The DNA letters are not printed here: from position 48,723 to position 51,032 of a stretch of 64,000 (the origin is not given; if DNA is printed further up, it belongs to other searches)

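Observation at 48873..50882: Stand-alone TIR-like/TPR protein: candidate single-gene anti-phage (NADase-type) defence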

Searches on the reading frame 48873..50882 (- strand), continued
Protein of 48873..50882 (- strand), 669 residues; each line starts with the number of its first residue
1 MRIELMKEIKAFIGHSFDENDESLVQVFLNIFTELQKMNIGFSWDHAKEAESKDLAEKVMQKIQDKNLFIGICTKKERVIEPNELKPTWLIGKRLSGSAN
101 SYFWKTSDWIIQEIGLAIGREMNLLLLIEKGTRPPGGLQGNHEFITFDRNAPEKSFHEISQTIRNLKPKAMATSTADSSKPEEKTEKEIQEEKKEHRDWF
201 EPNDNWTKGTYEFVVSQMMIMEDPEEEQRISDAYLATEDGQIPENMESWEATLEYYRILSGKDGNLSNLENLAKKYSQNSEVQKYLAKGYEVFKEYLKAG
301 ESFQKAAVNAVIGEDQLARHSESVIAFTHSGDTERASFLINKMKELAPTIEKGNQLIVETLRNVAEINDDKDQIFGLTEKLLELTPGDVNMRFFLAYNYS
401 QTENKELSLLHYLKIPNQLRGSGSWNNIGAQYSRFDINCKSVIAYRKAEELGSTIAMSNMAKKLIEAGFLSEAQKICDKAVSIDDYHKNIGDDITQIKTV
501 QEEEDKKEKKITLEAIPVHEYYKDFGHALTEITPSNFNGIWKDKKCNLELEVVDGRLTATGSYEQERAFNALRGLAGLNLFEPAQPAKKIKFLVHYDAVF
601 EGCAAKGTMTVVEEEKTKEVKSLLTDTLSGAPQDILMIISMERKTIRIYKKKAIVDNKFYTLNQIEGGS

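Call 12: search_solved_structures(query=A1, max_evalue=10, show_alignments=3)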
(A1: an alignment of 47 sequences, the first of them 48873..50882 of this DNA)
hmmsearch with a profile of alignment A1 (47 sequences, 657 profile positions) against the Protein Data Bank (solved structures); distinct sequences matched with E-value up to 10: 76 (the best 60 are shown).
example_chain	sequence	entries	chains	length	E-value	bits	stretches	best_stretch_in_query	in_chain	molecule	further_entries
9qhb_A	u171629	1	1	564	1.8e-19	72.9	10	362-475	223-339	Engineered tetratricopeptide repeat protein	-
8bu0_A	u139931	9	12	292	1.7e-16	63.1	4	362-478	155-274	Consensus tetratricopeptide repeat protein | Crystal structure of an 8-repeat consensus TPR superhelix with Zinc. | Monomer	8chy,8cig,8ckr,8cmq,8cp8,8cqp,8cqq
9qhc_A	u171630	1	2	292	1.7e-11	46.6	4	362-477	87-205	Engineered tetratricopeptide repeat protein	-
2fo7_A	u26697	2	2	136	2.3e-07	32.9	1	361-477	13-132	SYNTHETIC CONSENSUS TPR PROTEIN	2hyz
8ch0_A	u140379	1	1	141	1.7e-06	30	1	361-477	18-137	Consensus tetratricopeptide repeat protein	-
7yeh_B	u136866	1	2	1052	5.3e-06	28.4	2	372-495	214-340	UDP-N-acetylglucosamine--peptide N-acetylglucosaminyltransferase 110 kDa subunit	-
7yea_A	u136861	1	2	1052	5.9e-06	28.2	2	372-495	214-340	UDP-N-acetylglucosamine--peptide N-acetylglucosaminyltransferase 110 kDa subunit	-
7ntf_A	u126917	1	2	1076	6e-06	28.2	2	372-494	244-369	Isoform 1 of UDP-N-acetylglucosamine--peptide N-acetylglucosaminyltransferase 110 kDa subu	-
6eou_A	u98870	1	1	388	7.4e-06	27.9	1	372-495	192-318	UDP-N-acetylglucosamine--peptide N-acetylglucosaminyltransferase 110 kDa subunit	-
1w3b_A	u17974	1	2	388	8.6e-06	27.7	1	372-494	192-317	UDP-N-ACETYLGLUCOSAMINE--PEPTIDE N-ACETYLGLUCOSAMINYLTRANSFERASE 110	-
9gzg_A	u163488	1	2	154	0.00013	23.8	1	355-479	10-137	Engineered CTPR protein with glutamic acids for conductivity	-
7obi_A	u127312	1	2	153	0.00015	23.6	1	352-481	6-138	CTPR-rv4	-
1na0_A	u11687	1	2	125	0.00039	22.2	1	361-454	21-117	designed protein CTPR3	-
5hrz_A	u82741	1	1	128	0.0019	20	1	400-498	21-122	TPR domain protein 1na0C3_3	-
8ump_A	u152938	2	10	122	0.0021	19.8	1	398-488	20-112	T33-ml35-redesigned-TPR-domain-fold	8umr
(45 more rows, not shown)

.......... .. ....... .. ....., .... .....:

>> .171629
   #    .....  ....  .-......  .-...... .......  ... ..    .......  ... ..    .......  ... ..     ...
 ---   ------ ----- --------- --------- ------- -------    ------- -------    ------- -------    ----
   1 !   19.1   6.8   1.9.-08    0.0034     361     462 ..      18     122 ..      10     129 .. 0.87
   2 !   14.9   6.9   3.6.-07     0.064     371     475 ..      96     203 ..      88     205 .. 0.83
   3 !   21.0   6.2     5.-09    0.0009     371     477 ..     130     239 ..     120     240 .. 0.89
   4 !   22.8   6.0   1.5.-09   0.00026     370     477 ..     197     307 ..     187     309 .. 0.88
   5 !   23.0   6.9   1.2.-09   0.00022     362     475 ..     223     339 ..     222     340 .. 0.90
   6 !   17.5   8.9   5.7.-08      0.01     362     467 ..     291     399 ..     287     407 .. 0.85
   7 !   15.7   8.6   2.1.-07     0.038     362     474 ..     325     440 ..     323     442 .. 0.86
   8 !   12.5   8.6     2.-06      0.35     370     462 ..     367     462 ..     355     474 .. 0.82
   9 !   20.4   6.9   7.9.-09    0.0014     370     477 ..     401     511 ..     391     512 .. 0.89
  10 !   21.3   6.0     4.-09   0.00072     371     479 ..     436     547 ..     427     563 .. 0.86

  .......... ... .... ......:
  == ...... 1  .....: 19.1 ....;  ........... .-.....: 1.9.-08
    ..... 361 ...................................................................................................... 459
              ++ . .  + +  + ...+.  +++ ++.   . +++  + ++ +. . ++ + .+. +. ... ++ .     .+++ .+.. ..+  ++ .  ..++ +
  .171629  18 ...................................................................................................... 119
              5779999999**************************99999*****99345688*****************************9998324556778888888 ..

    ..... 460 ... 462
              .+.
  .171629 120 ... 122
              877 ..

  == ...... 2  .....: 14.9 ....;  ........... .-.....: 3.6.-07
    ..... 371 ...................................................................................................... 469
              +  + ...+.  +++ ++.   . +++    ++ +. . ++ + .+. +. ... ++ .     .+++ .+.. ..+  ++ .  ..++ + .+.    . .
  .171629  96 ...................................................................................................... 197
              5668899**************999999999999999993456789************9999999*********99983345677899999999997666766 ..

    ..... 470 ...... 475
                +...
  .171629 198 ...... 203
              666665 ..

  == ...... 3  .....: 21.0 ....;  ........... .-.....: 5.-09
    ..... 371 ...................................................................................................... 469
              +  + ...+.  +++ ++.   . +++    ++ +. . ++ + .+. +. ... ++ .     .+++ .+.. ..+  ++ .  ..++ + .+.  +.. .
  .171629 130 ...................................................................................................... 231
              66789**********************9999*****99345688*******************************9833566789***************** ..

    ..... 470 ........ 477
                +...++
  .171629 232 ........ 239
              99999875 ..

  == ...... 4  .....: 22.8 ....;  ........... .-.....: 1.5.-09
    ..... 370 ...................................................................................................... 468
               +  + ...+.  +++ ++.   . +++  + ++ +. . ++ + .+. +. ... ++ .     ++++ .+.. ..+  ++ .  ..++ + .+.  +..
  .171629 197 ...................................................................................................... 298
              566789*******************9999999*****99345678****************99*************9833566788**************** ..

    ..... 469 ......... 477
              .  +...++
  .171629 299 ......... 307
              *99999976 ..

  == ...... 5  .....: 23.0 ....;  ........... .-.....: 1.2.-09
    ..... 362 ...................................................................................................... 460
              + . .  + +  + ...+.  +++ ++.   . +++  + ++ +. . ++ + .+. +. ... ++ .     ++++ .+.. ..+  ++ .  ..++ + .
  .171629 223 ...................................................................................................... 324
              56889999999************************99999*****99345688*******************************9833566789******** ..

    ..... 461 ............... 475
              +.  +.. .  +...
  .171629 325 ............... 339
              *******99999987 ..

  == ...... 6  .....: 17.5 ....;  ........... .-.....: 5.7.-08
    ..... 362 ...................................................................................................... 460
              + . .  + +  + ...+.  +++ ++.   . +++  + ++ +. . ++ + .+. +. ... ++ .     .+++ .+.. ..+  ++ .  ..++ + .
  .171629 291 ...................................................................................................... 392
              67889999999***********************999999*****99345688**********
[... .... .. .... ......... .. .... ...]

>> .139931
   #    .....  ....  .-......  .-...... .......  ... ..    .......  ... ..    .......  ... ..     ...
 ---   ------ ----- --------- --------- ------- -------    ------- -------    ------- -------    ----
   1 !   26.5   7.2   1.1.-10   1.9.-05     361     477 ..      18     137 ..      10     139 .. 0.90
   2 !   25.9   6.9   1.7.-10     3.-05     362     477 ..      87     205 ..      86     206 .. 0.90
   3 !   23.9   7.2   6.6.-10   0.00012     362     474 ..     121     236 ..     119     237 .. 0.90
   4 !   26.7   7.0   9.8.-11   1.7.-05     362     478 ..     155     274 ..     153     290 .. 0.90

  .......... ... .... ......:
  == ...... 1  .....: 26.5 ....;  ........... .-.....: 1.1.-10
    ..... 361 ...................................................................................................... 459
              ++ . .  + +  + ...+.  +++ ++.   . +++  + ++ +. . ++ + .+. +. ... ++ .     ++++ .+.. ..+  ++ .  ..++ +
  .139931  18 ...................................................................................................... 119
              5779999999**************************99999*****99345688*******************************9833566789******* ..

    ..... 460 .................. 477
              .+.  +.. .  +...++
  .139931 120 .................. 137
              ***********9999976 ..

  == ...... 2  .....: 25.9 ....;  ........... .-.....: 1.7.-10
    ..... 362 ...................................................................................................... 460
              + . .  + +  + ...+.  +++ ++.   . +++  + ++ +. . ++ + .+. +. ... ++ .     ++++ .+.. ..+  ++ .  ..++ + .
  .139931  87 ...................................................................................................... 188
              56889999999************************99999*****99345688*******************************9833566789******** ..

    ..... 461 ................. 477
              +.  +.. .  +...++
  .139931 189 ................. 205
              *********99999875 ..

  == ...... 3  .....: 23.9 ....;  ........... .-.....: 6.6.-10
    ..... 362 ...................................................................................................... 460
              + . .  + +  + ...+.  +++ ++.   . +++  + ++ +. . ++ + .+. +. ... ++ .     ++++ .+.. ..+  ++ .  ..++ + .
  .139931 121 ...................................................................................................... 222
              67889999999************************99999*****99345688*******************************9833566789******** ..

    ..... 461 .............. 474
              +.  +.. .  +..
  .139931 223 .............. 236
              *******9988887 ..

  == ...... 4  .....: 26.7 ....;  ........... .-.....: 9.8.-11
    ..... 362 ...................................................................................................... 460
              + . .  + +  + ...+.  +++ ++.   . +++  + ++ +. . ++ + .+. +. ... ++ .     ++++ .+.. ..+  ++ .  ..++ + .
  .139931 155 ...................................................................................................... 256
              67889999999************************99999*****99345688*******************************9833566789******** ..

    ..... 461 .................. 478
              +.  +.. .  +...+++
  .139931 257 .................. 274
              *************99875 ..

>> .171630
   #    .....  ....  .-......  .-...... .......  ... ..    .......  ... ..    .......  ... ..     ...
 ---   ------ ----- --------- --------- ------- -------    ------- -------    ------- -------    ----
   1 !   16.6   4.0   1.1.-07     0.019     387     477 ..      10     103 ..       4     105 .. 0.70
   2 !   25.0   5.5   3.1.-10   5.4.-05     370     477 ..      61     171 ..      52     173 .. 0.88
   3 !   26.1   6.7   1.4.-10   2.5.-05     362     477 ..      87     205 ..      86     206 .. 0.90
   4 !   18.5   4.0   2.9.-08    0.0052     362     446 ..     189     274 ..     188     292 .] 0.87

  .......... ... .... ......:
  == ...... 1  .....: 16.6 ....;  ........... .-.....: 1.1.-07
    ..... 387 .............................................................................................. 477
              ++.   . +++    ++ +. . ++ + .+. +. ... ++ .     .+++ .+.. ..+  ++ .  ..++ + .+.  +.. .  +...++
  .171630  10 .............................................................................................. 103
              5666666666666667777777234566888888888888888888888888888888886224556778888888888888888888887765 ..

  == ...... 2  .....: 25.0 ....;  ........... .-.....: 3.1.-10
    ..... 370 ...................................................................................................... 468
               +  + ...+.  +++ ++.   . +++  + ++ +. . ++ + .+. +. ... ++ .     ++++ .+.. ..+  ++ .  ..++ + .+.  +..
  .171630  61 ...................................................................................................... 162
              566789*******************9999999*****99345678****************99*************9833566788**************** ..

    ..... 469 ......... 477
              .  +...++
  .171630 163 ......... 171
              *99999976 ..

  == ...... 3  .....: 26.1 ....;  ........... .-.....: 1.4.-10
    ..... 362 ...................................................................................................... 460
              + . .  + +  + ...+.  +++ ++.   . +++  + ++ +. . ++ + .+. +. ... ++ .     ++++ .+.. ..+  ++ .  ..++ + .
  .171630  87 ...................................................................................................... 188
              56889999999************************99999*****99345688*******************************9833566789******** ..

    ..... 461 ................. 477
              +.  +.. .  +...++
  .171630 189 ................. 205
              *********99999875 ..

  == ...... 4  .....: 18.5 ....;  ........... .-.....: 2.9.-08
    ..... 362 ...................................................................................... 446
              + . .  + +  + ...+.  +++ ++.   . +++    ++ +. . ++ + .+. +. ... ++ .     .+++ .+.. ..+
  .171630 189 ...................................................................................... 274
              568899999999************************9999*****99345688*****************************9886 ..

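Call 19: find_encoding_contigs(protein=P0020, flank=10000, max_places=2)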
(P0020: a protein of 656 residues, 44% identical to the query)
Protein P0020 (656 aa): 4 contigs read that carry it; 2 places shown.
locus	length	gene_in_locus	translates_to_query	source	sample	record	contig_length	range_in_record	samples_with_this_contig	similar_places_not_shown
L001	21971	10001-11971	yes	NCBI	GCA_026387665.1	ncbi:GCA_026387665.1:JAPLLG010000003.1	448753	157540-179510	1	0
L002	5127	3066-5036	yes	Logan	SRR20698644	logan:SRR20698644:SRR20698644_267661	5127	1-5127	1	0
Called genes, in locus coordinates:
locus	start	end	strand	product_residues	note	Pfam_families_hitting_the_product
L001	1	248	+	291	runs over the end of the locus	PF00142:Fer4_NifH (faint), PF01656:CbiA, PF09140:MipZ (weak), PF10609:ParA, PF13614:AAA_31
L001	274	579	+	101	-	PF00355:Rieske, PF13806:Rieske_2, PF22543:Rieske_4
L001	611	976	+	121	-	-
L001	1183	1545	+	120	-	-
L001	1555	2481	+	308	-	PF16881:LIAS_N, PF04055:Radical_SAM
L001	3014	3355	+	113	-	PF13744:HTH_37 (weak), PF13560:HTH_31, PF01381:HTH_3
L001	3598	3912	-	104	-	PF01381:HTH_3, PF13560:HTH_31 (weak)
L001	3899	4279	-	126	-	PF06296:RelE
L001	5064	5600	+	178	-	-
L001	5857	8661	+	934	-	PF04313:HSDR_N (faint), PF04851:ResIII, PF00270:DEAD, PF18766:SWI2_SNF2, PF00271:Helicase_C (weak), PF08463:EcoEI_R_C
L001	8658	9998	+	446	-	PF01420:Methylase_S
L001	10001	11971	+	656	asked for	-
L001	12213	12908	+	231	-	-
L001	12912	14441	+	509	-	PF12161:HsdM_N, PF02384:N6_Mtase, PF01170:UPF0020 (weak), PF07669:Eco57I (weak)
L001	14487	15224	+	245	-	PF03695:UPF0149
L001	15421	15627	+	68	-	-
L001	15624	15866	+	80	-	PF07927:HicA_toxin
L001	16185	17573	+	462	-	PF03193:RsgA_GTPase (faint), PF13167:GTP-bdg_N, PF16360:GTP-bdg_M, PF01926:MMR_HSR1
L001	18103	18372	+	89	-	PF05016:ParE_toxin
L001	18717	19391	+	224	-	PF13398:Peptidase_M50B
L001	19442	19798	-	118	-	PF13744:HTH_37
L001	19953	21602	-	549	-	PF02878:PGM_PMM_I, PF02879:PGM_PMM_II, PF02880:PGM_PMM_III, PF00408:PGM_PMM_IV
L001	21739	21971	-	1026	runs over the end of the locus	PF00873:ACR_tran, PF03176:MMPL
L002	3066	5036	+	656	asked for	-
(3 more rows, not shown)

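Call 20: find_encoding_contigs(protein=P0068, flank=10000, max_places=2)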
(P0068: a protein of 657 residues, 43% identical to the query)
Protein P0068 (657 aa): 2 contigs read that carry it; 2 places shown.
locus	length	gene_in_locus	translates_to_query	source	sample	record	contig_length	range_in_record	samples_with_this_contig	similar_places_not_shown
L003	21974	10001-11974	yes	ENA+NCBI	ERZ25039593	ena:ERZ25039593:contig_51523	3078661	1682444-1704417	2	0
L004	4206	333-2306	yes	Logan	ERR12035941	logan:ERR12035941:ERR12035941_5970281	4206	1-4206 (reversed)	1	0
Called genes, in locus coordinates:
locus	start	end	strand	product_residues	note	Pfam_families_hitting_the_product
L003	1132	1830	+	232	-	-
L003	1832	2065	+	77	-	-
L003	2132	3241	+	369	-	-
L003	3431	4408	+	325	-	-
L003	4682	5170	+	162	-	PF10083:DUF2321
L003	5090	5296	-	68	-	-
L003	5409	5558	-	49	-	-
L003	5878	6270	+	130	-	-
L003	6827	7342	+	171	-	-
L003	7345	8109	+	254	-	-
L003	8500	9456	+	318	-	PF10463:Peptidase_U49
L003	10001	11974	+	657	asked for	-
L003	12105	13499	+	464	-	PF07885:Ion_trans_2, PF13385:Laminin_G_3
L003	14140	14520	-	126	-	PF12844:HTH_19 (weak), PF01381:HTH_3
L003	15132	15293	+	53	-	-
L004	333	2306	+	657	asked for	-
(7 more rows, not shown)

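Call 21: find_encoding_contigs(protein=P0009, flank=10000, max_places=2)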
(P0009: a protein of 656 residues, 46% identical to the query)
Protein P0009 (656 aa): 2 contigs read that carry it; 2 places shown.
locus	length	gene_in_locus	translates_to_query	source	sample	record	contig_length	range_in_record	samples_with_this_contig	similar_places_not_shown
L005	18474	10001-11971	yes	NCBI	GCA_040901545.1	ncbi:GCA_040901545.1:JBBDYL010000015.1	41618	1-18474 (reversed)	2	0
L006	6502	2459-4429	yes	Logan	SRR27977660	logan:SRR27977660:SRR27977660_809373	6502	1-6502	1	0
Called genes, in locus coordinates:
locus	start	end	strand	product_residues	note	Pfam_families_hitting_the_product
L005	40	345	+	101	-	PF13744:HTH_37 (weak), PF13443:HTH_26 (faint)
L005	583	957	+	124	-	PF05973:Gp49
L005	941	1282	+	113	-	PF13744:HTH_37, PF01381:HTH_3 (faint)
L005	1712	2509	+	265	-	PF17194:AbiEi_3_N, PF11459:AbiEi_3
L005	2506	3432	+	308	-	PF08843:AbiEii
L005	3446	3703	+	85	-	-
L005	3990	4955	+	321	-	PF13310:Virulence_RhuM, PF02661:Fic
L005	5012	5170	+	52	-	-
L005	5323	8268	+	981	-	PF04313:HSDR_N (faint), PF00270:DEAD, PF04851:ResIII, PF18766:SWI2_SNF2, PF00271:Helicase_C, PF08463:EcoEI_R_C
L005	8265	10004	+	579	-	PF01420:Methylase_S, PF01541:GIY-YIG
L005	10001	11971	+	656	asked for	-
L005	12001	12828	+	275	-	-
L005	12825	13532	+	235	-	-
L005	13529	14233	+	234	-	-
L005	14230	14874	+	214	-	PF02661:Fic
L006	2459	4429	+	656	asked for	-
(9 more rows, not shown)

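Call 27: find_encoding_contigs(protein=P0046, flank=10000, max_places=1)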
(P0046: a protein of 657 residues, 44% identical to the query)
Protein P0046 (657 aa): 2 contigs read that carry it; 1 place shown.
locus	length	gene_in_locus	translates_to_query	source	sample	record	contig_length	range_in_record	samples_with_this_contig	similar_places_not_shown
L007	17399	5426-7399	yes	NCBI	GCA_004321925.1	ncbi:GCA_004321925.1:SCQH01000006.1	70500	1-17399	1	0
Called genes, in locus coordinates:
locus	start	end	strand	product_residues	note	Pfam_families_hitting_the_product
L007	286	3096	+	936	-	PF04313:HSDR_N (faint), PF04851:ResIII, PF00270:DEAD, PF18766:SWI2_SNF2, PF00271:Helicase_C (weak), PF08463:EcoEI_R_C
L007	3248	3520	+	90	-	-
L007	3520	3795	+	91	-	-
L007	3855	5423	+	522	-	PF01420:Methylase_S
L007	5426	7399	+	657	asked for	-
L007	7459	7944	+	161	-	-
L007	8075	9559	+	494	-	PF12161:HsdM_N, PF02384:N6_Mtase, PF01170:UPF0020, PF07669:Eco57I (weak)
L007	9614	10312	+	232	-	PF18755:RAMA, PF14267:DUF4357 (weak)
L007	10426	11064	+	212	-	-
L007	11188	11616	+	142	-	PF01230:HIT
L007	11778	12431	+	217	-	PF02661:Fic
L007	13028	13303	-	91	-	PF12844:HTH_19, PF13560:HTH_31, PF01381:HTH_3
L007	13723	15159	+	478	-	-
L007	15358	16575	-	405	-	PF02743:dCache_1, PF22309:HK-GC-Chemotax_sensor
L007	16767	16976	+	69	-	-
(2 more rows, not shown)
